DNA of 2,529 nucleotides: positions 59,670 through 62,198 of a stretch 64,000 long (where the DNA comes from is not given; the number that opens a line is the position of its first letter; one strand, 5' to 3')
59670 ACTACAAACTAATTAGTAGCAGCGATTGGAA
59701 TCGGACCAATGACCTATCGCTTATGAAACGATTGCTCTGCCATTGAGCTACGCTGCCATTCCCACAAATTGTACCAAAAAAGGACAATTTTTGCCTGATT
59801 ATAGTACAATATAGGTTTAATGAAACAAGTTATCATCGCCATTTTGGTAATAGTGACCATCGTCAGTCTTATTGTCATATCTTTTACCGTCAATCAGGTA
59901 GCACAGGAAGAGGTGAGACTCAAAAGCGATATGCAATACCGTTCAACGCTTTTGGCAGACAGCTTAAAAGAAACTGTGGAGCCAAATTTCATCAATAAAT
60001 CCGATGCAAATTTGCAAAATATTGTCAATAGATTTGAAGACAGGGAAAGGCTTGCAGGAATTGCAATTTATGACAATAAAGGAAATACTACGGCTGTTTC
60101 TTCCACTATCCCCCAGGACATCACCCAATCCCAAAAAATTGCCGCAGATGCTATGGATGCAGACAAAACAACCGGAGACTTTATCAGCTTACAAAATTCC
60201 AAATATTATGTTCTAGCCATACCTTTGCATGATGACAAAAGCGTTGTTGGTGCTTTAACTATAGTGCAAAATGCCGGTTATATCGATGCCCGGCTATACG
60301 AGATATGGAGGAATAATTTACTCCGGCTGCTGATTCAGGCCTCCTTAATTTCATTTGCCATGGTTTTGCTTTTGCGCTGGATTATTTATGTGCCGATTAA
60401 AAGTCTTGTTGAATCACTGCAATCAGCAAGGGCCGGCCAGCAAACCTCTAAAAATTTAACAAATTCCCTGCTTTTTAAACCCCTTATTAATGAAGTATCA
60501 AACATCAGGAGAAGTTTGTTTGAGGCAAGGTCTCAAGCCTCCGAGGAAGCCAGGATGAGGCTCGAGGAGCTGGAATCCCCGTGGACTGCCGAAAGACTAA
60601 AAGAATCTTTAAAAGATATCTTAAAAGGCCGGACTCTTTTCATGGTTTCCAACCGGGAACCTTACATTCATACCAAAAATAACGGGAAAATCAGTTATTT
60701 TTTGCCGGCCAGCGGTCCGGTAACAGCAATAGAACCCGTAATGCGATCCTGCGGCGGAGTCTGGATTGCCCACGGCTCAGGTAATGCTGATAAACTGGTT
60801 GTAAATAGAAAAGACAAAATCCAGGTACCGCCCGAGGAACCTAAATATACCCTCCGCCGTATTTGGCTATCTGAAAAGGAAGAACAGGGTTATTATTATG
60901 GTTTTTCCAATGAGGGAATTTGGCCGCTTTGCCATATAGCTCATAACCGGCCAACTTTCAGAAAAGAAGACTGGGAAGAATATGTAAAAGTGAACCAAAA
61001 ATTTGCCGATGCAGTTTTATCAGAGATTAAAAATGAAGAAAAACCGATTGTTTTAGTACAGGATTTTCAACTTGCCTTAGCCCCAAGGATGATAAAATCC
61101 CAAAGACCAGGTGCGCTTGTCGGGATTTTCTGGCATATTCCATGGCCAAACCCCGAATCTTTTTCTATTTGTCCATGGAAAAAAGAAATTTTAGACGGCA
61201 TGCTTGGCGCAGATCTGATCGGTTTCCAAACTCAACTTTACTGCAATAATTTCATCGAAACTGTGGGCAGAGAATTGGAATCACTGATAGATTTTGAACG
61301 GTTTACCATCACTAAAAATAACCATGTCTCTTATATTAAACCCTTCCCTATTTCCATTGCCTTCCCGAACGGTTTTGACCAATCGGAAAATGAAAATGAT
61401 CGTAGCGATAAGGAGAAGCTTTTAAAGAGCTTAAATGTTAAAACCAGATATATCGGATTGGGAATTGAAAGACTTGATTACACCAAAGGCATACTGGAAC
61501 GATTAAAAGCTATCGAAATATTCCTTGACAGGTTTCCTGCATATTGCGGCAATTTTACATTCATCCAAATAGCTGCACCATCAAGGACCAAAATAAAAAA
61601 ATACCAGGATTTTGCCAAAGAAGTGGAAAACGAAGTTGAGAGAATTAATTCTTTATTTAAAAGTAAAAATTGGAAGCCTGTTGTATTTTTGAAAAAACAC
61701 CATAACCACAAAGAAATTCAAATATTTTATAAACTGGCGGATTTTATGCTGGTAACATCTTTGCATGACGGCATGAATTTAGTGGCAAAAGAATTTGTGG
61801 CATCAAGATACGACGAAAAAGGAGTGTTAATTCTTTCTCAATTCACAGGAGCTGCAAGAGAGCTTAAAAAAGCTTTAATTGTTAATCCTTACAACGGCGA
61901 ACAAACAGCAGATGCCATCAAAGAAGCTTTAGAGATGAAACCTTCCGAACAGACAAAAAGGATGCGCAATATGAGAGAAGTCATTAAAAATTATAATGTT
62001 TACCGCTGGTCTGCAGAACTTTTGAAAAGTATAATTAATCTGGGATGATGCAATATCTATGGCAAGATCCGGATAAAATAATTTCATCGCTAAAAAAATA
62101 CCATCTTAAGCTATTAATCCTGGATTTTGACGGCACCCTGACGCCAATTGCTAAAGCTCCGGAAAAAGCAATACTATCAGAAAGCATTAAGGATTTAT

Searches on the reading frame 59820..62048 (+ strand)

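Call 20: search_protein_families(library=pfam, proteins=[window:59820-62048:+], max_evalue=0.001)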
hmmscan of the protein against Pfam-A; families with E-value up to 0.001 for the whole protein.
window:59820-62048:+ (742 aa): 3 families
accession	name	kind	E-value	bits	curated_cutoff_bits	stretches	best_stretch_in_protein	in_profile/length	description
PF00982.27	Glyco_transf_20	-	4.5e-121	405.3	32.5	1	274-738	4-471/473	Glycosyltransferase family 20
PF00534.26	Glycos_transf_1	-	4.2e-05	23.6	26.4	1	541-716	13-166/172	Glycosyl transferases group 1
PF17203.10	sCache_3_2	-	0.0002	21.9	28.4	1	33-162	5-138/140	Single cache domain 3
